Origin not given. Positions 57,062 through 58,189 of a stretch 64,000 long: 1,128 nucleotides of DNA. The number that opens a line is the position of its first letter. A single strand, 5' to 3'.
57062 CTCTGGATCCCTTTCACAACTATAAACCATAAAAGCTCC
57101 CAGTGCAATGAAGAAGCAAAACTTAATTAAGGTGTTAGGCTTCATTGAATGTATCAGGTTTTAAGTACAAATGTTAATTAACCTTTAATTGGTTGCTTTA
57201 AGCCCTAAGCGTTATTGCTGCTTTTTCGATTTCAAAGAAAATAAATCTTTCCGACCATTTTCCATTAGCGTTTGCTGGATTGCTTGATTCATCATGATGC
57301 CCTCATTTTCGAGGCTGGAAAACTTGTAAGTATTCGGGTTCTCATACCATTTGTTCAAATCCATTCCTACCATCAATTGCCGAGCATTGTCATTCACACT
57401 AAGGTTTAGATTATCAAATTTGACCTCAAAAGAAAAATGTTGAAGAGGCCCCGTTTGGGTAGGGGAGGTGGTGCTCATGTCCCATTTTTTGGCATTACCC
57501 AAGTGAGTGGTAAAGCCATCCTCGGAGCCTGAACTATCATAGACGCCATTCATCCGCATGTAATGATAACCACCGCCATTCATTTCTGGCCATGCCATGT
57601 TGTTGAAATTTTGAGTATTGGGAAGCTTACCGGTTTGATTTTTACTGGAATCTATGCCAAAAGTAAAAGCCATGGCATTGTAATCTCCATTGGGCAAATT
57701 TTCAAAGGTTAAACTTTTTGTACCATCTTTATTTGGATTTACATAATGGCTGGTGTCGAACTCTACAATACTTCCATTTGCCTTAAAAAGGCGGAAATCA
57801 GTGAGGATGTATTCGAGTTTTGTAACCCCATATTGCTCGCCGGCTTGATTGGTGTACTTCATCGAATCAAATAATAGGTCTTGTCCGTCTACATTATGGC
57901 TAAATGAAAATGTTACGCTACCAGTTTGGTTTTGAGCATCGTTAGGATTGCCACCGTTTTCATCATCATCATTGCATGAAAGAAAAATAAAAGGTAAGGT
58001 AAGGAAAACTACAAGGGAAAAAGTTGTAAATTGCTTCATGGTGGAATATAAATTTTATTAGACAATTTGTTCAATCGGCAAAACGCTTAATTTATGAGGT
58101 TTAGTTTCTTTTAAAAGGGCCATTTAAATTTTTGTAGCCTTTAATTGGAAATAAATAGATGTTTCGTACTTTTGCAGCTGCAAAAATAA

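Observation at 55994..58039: MbnP/MbnH-like pair: lipoprotein plus di-haem cytochrome c peroxidase, outside any methanobactin context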

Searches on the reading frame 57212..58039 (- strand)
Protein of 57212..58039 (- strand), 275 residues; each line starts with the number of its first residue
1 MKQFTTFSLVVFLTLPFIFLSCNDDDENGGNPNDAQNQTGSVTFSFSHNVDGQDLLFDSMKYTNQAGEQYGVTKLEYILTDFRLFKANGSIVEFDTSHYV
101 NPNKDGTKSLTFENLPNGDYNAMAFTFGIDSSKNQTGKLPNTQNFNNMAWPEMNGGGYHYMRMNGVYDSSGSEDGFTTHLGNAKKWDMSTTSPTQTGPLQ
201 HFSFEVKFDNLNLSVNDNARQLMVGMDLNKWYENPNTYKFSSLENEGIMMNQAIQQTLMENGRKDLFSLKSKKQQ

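Call 3: search_protein_families(library=pfam, proteins=[window:57212-58039:-], max_evalue=1)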
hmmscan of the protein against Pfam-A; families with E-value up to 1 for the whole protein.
window:57212-58039:- (275 aa): 1 family
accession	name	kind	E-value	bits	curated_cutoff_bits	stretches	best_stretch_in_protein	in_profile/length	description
PF20243.3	MbnP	-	6.7e-30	104.8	27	1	39-241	1-182/189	MbnP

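Call 4: search_protein_families(library=ncbifam, proteins=[window:57212-58039:-], max_evalue=1)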
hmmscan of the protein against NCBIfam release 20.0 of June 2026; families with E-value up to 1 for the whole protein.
window:57212-58039:- (275 aa): 3 families
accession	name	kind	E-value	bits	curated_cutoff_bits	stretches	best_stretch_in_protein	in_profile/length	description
TIGR04052.2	MbnP_like_WxW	equivalog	6.8e-06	25.6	140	1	104-234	84-207/257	MbnP family copper-binding protein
NF038041.1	fim_Mfa1_fam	subfamily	0.00069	19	130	1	6-90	4-85/495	Mfa1 family fimbria major subunit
NF052634.1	Riean_0653_fam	subfamily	0.015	16.2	57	1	1-135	1-126/176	Riean_0653 family protein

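Call 5: search_solved_structures(query=window:57212-58039:-, max_evalue=10, show_alignments=3)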
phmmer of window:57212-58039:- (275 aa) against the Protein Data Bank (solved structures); distinct sequences matched with E-value up to 10: 0.

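Call 20: find_homologous_proteins(query=window:57212-58039:-, max_evalue=0.001)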
Query window:57212-58039:- (275 aa): 58 proteins with E <= 0.001 among 200 candidates.
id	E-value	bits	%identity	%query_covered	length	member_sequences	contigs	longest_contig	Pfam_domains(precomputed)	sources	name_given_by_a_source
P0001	1.9e-160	551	88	100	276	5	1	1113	PF20243.4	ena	-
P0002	2.2e-87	311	51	100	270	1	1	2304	PF20243.4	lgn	-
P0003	3.2e-85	304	53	91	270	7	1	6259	PF20243.4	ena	-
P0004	2.2e-84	302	49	98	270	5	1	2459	PF20243.4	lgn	-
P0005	4.6e-83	297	49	100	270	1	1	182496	PF20243.4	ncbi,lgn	-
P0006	1.1e-77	280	46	100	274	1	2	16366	PF20243.4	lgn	-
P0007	3.6e-75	271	50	92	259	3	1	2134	PF20243.4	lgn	-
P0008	8.2e-74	267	47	96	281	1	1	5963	PF20243.4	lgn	-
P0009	2.0e-73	266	47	97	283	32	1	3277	PF20243.4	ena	-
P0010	8.4e-72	260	47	96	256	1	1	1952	PF20243.4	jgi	-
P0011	7.1e-70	254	47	90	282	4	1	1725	PF20243.4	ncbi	-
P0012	7.8e-67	244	46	94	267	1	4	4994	PF20243.4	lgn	-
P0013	3.3e-63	232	45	95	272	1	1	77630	PF20243.4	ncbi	-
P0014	4.0e-60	222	46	94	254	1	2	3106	PF20243.4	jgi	-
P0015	3.8e-46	176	39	92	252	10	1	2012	PF20243.4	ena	-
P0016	4.8e-45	173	41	94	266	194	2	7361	PF20243.4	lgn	-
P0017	4.9e-45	173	41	94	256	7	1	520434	PF20243.4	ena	-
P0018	5.9e-45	172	41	94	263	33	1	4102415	PF20243.4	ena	-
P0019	1.4e-44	171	40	94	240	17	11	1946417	PF20243.4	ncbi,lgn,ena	-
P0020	1.7e-44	171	40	96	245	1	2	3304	PF20243.4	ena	-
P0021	3.3e-44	170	43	84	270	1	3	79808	PF20243.4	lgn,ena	-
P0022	3.7e-44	170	41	92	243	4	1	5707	PF20243.4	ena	-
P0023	2.2e-43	167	40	94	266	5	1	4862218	PF20243.4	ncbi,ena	-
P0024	2.3e-43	167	38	91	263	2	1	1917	PF20243.4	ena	-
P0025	2.4e-43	167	42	86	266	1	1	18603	PF20243.4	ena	-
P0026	5.0e-43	166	38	99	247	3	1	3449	PF20243.4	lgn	-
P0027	6.5e-43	166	39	86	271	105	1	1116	PF20243.4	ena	-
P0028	1.2e-42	165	41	86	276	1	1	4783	PF20243.4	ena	-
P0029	1.2e-42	165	41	86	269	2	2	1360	PF20243.4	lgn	-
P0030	2.7e-42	164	40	92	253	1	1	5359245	PF20243.4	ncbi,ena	-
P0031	3.8e-42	163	35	99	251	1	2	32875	PF20243.4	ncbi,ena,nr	ncbi:MAG: hypothetical protein O2954_06115 [bacterium]|nr:hypothetical protein [bacterium]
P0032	4.5e-42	163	36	96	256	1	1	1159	PF20243.4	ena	-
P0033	1.6e-41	161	39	96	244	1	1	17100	PF20243.4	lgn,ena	-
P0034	5.8e-41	159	37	95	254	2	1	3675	PF20243.4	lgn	-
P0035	1.3e-40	158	36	99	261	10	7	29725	PF20243.4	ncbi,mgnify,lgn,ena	ncbi:MAG: MbnP family protein [Candidatus Latescibacterota bacterium]|mgnify:CR=1 FL=1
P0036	1.2e-39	155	37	96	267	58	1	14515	PF20243.4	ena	-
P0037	4.4e-39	153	39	89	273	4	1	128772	PF20243.4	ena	-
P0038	5.3e-39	153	35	98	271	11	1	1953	PF20243.4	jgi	jgi:uncharacterized protein (DUF2237 family)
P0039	6.3e-39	153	38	87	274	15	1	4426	PF20243.4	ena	-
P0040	3.9e-37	147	32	97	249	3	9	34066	PF20243.4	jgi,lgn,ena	jgi:hypothetical protein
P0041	3.9e-37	147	35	100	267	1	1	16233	PF20243.4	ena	-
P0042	1.9e-36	144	44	62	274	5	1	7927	PF20243.4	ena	-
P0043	3.4e-36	144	35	95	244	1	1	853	PF20243.4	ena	-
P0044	6.4e-36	143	36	89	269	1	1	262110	PF20243.4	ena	-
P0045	3.8e-33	134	34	99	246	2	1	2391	PF20243.4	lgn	-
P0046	8.0e-32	129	36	88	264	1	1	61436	PF20243.4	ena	-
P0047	9.0e-32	129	36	91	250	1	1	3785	PF20243.4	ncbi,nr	ncbi:hypothetical protein K8I85_03150 [bacterium]|nr:hypothetical protein [bacterium]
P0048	1.5e-31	128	36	94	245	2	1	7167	PF20243.4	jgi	-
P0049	2.6e-31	128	34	96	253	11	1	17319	PF20243.4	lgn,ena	-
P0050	4.0e-31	127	33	94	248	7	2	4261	PF20243.4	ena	-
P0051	4.1e-31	127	42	70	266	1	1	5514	PF20243.4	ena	-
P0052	7.8e-28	116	34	95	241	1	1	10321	PF20243.4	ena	-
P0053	7.9e-28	116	32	85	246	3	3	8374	PF20243.4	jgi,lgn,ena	-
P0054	4.2e-27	114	34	95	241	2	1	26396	PF20243.4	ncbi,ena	-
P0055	1.1e-26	112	32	91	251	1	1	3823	PF20243.4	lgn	-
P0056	2.3e-24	105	35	77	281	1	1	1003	PF20243.4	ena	-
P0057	1.2e-23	103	36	71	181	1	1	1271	PF20243.4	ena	-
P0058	9.1e-6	44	25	60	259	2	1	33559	PF20243.4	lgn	-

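Call 22: search_solved_structures(query=A1, max_evalue=10, show_alignments=3)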
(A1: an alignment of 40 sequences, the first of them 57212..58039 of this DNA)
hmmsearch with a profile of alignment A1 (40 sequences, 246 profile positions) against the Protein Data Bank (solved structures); distinct sequences matched with E-value up to 10: 1.
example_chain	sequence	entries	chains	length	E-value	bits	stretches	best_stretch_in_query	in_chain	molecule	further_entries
9fct_B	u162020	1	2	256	0.052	16.3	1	2-47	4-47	DUF4465 domain-containing protein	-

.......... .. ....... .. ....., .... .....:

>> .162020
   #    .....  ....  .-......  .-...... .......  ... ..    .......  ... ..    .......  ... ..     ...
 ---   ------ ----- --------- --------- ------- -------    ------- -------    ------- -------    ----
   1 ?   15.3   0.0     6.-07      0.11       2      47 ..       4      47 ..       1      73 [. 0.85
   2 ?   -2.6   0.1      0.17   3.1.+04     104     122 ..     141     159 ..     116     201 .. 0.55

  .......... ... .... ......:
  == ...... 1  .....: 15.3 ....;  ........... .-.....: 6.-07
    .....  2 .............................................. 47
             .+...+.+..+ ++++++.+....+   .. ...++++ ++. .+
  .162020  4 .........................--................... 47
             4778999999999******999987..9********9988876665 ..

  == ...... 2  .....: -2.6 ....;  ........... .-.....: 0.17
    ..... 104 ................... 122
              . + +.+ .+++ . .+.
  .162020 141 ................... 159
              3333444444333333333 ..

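Call 24: search_protein_families(library=ncbifam, alignment_id=A1, max_evalue=0.01)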
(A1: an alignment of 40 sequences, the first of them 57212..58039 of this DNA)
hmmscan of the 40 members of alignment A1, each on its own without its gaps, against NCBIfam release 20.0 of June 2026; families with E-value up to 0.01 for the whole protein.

A. member 1, window:57212-58039:- (275 aa): 2 families
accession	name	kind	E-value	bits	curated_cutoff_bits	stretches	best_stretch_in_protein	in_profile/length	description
TIGR04052.2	MbnP_like_WxW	equivalog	6.8e-06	25.6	140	1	104-234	84-207/257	MbnP family copper-binding protein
NF038041.1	fim_Mfa1_fam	subfamily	0.00069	19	130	1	6-90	4-85/495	Mfa1 family fimbria major subunit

B. families by the number of members that match (of 40 scanned): 7 families
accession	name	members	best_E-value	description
TIGR04052.2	MbnP_like_WxW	30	1.1e-11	MbnP family copper-binding protein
NF038041.1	fim_Mfa1_fam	3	0.00017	Mfa1 family fimbria major subunit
NF010364.0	PRK13792.1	3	0.0071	lysozyme inhibitor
NF052634.1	Riean_0653_fam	2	0.005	Riean_0653 family protein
NF050142.1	PG1828_fam_lipo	1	0.00089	PG1828 family lipoprotein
NF006085.0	PRK08233.1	1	0.0058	hypothetical protein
NF053773.1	BSAP5i_fam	1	0.0066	BSAP-5i family immunity protein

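Call 32: find_encoding_contigs(protein=P0005, flank=10000, max_places=3)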
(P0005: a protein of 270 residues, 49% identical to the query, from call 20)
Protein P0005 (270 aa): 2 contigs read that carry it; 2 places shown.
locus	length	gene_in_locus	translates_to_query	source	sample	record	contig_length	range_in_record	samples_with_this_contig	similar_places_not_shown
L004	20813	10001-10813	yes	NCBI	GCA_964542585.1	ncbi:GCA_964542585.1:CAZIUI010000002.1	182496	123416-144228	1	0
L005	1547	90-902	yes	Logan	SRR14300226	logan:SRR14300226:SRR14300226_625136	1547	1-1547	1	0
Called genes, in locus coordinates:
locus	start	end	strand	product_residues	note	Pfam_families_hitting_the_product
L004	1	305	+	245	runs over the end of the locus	PF02405:MlaE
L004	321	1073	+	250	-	PF02463:SMC_N (weak), PF00005:ABC_tran, PF13304:AAA_21 (weak)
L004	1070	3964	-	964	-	PF00005:ABC_tran (faint), PF02463:SMC_N (faint), PF13191:AAA_16 (faint), PF13555:AAA_29 (faint), PF17760:UvrA_inter, PF00684:DnaJ_CXXCXGXG (faint), PF17755:UvrA_DNA-bind, PF13304:AAA_21 (weak)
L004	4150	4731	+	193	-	PF04542:Sigma70_r2, PF07638:Sigma70_ECF, PF08281:Sigma70_r4_2, PF04545:Sigma70_r4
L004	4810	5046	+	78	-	-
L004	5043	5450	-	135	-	PF00903:Glyoxalase, PF13468:Glyoxalase_3 (weak), PF13669:Glyoxalase_4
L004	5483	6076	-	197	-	PF13489:Methyltransf_23 (faint), PF13649:Methyltransf_25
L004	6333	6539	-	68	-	-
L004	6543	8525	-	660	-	PF00005:ABC_tran, PF13555:AAA_29 (faint), PF00004:AAA (faint), PF01926:MMR_HSR1 (faint), PF13304:AAA_21 (faint), PF13401:AAA_22 (faint), PF12848:ABC_tran_Xtn, PF00005:ABC_tran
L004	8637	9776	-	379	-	PF02628:COX15-CtaA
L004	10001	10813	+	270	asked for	PF20243:MbnP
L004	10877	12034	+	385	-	PF03150:CCP_MauG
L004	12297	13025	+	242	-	PF00561:Abhydrolase_1, PF12146:Hydrolase_4 (weak), PF12697:Abhydrolase_6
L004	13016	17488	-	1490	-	PF00989:PAS, PF13426:PAS_9, PF13426:PAS_9, PF08448:PAS_4, PF08447:PAS_3, PF08447:PAS_3, PF13426:PAS_9, PF08447:PAS_3, +12 more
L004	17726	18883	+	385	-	PF02353:CMAS, PF13489:Methyltransf_23, PF05175:MTS (weak), PF08241:Methyltransf_11, PF08242:Methyltransf_12, PF13649:Methyltransf_25, PF13847:Methyltransf_31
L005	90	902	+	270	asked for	PF20243:MbnP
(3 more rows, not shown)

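Call 33: find_encoding_contigs(protein=P0013, flank=10000, max_places=3)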
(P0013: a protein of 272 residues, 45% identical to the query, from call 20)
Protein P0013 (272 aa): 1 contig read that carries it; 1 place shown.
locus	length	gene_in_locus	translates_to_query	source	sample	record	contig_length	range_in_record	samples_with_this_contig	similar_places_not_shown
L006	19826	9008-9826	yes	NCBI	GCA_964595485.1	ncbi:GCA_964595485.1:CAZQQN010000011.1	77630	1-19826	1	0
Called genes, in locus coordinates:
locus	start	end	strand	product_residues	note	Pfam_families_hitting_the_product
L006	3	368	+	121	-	?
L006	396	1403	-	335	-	PF00316:FBPase, PF18913:FBPase_C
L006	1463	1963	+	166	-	PF00583:Acetyltransf_1, PF13673:Acetyltransf_10, PF13508:Acetyltransf_7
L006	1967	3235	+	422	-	PF00696:AA_kinase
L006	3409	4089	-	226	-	PF13852:DUF4197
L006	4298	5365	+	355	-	PF21016:RlmN_N, PF04055:Radical_SAM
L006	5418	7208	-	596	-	PF00750:tRNA-synt_1d, PF05746:DALR_1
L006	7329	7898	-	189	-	PF00398:RrnaAD (weak), PF01209:Ubie_methyltran, PF01795:Methyltransf_5 (weak), PF13847:Methyltransf_31, PF08241:Methyltransf_11 (weak), PF08242:Methyltransf_12, PF13649:Methyltransf_25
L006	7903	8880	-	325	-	PF00490:ALAD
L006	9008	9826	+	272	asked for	PF20243:MbnP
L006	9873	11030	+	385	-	PF03150:CCP_MauG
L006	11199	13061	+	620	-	PF01558:POR, PF01855:POR_N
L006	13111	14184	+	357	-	PF02775:TPP_enzyme_C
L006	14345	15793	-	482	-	PF18962:Por_Secre_tail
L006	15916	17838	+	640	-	PF01807:Zn_ribbon_DnaG, PF08275:DNAG_N, PF13662:Toprim_4, PF01751:Toprim, PF13155:Toprim_2, PF28534:DUF8430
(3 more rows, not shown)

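Call 34: find_encoding_contigs(protein=P0023, flank=10000, max_places=3)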
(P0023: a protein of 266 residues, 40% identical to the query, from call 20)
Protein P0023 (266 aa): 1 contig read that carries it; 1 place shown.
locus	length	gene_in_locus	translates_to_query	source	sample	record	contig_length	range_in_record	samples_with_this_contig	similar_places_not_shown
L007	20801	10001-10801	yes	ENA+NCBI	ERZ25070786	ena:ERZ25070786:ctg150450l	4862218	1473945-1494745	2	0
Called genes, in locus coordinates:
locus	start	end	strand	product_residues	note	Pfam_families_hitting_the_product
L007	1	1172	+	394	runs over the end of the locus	PF26002:Beta-barrel_AprE (faint), PF25990:Beta-barrel_YknX, PF25954:Beta-barrel_RND_2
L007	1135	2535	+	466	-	PF25967:RND-MFP_C (faint), PF25954:Beta-barrel_RND_2 (weak), PF25990:Beta-barrel_YknX, PF25975:CzcB_C (weak), PF25989:YknX_C (weak)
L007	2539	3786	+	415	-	PF12704:MacB_PCD, PF02687:FtsX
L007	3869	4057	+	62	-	-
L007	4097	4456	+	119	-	PF02675:AdoMet_dc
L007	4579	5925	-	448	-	PF13709:DUF4159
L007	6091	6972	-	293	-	-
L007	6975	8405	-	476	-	PF00072:Response_reg, PF00158:Sigma54_activat, PF13191:AAA_16 (weak), PF14532:Sigma54_activ_2, PF07728:AAA_5, PF25601:AAA_lid_14, PF02954:HTH_8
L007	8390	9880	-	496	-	PF00672:HAMP, PF00512:HisKA, PF02518:HATPase_c, PF13581:HATPase_c_2 (weak)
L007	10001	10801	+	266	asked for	PF20243:MbnP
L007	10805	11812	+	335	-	PF03150:CCP_MauG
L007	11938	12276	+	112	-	PF00216:Bac_DNA_binding, PF18291:HU-HIG (weak)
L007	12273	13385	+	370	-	PF16286:DUF4932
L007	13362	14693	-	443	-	PF00202:Aminotran_3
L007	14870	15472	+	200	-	PF13505:OMP_b-brl (faint)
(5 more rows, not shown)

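Call 35: find_related_loci(query=A1, collection=genome_contigs, flank=8000)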
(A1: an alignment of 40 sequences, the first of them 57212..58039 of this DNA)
Query A1 (275 aa) in genome_contigs; peptide patterns used: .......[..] (x = any residue, [..] = any of these).
599 stretches matched a pattern (row limit reached: there are more); 597 encode a relative of the query (tblastn E <= 1e-3); the best 80 are kept; 80 distinct loci.
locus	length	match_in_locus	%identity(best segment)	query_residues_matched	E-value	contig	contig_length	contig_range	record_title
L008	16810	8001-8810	49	1-274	6e-88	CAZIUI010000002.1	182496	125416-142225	MAG TPA_asm: uncultured Sphingobacteriales bacterium isolate SRP185896_co2_21 genome assembly, contig: NODE_3_length_182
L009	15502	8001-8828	46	3-269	7e-76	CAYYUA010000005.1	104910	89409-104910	MAG TPA_asm: uncultured Sphingobacteriales bacterium isolate SRP090399_co1_21 genome assembly, contig: NODE_32_length_10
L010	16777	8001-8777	45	10-270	2e-69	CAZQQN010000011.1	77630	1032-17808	MAG TPA_asm: uncultured Sphingobacteriales bacterium isolate SRP185896_co2_125 genome assembly, contig: NODE_70_length_7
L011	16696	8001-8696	42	11-271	6e-56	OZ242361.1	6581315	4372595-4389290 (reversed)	MAG: Candidatus Latescibacterota bacterium isolate c7d3165a-3b70-4ca6-a93c-9a173e2068a1 genome assembly, chromosome: 1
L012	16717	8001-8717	41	1-269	7e-55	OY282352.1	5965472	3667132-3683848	MAG: uncultured Latescibacteria bacterium genome assembly, chromosome: 1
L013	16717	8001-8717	40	1-269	9e-55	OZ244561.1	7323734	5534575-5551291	MAG: Candidatus Latescibacterota bacterium isolate 14245923-b953-489b-b549-9f362580a9e9 genome assembly, chromosome: 1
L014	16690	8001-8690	41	10-269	2e-54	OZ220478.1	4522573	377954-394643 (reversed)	MAG: Candidatus Latescibacterota bacterium isolate 1cf545fa-d59a-4aa3-98d5-019dd537838a genome assembly, chromosome: 1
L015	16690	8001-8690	42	11-269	5e-54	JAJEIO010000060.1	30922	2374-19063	MAG: Candidatus Latescibacterota bacterium isolate p16x65bins.25 k141_261368, whole genome shotgun sequence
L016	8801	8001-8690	42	11-269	3e-54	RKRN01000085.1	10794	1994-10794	MAG: Candidatus Latescibacterota bacterium isolate PNGco_C_bin1 scaffold_983, whole genome shotgun sequence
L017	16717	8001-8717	40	1-269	2e-53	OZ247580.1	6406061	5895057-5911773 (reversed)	MAG: Candidatus Latescibacterota bacterium isolate 34bd4037-9faa-49cb-aada-cae4c411e00c genome assembly, chromosome: 1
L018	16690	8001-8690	41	10-269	4e-53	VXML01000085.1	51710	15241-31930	MAG: Gemmatimonadetes bacterium isolate SB0661_bin_36 NODE_721_length_51710_cov_75.929591, whole genome shotgun sequence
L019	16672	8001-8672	42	11-262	6e-53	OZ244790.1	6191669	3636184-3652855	MAG: Candidatus Latescibacterota bacterium isolate 46c83e85-0880-45c6-8d78-79488e6eca4b genome assembly, chromosome: 1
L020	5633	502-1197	41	11-271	8e-53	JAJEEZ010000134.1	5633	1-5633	MAG: Candidatus Latescibacterota bacterium isolate p16x34bins.62 k141_656969, whole genome shotgun sequence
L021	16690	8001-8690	41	11-269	2e-52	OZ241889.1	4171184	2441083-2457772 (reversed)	MAG: Candidatus Latescibacterota bacterium isolate a6571e9c-9daa-46aa-896f-7a9a109786f8 genome assembly, chromosome: 1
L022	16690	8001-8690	40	11-269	2e-52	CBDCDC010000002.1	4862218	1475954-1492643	MAG: Candidatus Latescibacterota bacterium isolate a5674b02-4162-4bfe-8498-4cf7be1abab7 genome assembly, contig: contig_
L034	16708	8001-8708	37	11-275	7e-50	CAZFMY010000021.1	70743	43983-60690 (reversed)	MAG TPA_asm: uncultured Gemmatimonadaceae bacterium isolate SRP077602_co9_658 genome assembly, contig: NODE_240_length_7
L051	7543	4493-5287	34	3-273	3e-43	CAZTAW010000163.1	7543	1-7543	MAG TPA_asm: uncultured Bacteroidales bacterium isolate SRP141376_co2_262 genome assembly, contig: NODE_17323_length_754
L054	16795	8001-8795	36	5-271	9e-42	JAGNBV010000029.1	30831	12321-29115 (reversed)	MAG: Bacteroidales bacterium isolate Go_SlDig_bin_165 Go_SlDig_3956_length_30831_cov_14.577319, whole genome shotgun seq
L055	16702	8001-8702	33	10-270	6e-42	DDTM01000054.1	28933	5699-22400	MAG TPA_asm: Bacteroidetes bacterium UBA2364 UBA2364_contig_9982, whole genome shotgun sequence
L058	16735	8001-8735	35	1-269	2e-41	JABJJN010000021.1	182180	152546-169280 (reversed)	MAG: Gemmatimonadetes bacterium isolate SI074_bin69 k141_651603, whole genome shotgun sequence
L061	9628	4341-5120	36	10-271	4e-41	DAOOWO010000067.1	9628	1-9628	MAG TPA_asm: Bacteroidales bacterium isolate AMR_MDS_2413 NODE_7061_length_9628_cov_3.654654, whole genome shotgun seque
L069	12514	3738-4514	34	9-271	1e-39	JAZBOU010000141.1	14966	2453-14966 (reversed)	MAG: Bacteroidales bacterium isolate bin.552 k117_5087398, whole genome shotgun sequence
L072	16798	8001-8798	34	8-275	3e-39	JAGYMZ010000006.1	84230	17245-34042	MAG: Bacteroidales bacterium isolate M55B132 6, whole genome shotgun sequence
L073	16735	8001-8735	33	1-270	7e-39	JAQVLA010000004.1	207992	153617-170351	MAG: Bacteroidales bacterium isolate STF1_1 NODE_50_length_207992_cov_9.791230_Sandtown_F1, whole genome shotgun sequenc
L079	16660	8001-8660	39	39-262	9e-39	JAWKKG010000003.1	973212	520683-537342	MAG: bacterium isolate BC1.91 BC1.91.fa-3, whole genome shotgun sequence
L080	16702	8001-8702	34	17-271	8e-39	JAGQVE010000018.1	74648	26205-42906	MAG: Bacteroidales bacterium isolate HKST-UBA07 NODE_18_length_74648_cov_10.024768, whole genome shotgun sequence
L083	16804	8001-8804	33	1-267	2e-38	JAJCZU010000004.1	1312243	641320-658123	MAG: Candidatus Eisenbacteria bacterium isolate OFTM309 OFTM309_3, whole genome shotgun sequence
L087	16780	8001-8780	33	1-269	3e-38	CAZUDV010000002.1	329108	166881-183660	MAG TPA_asm: uncultured Bacteroidales bacterium isolate SRP239243_co1_12 genome assembly, contig: NODE_7_length_329108_c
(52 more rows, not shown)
